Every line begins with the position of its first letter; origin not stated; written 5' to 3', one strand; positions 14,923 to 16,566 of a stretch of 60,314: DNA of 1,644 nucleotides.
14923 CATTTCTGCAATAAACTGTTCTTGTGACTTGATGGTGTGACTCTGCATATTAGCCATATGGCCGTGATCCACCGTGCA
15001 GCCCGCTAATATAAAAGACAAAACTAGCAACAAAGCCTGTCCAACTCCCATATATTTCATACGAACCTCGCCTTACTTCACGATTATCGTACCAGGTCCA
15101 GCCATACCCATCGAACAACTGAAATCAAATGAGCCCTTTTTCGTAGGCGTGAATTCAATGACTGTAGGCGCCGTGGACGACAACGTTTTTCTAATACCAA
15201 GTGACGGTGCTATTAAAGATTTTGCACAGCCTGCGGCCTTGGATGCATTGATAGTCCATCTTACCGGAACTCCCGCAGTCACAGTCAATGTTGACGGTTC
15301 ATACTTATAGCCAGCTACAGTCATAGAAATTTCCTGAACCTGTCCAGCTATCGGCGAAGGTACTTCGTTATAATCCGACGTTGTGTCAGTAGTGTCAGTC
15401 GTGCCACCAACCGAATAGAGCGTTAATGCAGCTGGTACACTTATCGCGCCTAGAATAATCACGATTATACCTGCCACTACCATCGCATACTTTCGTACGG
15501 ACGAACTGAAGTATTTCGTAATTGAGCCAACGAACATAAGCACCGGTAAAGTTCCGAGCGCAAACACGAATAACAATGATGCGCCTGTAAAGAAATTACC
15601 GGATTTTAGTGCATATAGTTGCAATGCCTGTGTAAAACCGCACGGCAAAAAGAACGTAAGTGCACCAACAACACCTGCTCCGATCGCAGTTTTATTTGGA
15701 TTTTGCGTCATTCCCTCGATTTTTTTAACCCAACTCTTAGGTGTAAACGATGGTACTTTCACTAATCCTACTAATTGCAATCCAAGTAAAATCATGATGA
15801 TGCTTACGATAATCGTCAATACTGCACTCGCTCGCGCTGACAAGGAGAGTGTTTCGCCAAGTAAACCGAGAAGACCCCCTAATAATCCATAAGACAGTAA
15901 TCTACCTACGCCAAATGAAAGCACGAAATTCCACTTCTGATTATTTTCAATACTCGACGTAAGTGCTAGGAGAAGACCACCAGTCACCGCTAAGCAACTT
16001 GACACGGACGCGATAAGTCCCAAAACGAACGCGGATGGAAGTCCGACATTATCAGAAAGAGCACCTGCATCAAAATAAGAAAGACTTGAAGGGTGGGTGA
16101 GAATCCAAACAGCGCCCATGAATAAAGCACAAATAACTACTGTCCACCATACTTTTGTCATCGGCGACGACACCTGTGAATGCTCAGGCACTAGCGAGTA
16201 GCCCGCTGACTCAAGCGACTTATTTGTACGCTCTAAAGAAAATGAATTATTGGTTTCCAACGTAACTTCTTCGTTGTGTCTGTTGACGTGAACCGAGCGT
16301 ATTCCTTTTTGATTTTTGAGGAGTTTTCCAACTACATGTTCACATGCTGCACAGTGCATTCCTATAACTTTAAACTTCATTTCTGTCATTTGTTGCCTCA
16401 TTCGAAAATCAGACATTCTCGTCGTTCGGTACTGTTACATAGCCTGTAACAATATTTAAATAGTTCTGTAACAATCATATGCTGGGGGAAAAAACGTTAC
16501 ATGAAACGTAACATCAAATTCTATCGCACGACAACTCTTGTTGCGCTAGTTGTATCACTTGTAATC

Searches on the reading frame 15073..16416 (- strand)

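Call 70: search_protein_families(library=pfam, proteins=[window:15073-16416:-], max_evalue=0.00001)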
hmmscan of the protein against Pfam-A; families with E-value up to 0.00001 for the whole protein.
window:15073-16416:- (447 aa): 4 families
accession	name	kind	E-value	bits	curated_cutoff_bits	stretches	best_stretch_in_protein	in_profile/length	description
PF13386.12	DsbD_2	-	1e-35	123.9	24.9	1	129-324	2-198/199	Cytochrome C biogenesis protein transmembrane region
PF13473.12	Cupredoxin_1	-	9e-14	51.8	27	1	357-446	17-104/104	Cupredoxin-like domain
PF00403.32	HMA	-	2.9e-10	40.8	24.8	1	15-73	2-61/62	Heavy-metal-associated domain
PF02683.22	DsbD_TM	-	3.4e-10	40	27.1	1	126-300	5-185/219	Cytochrome C biogenesis protein transmembrane domain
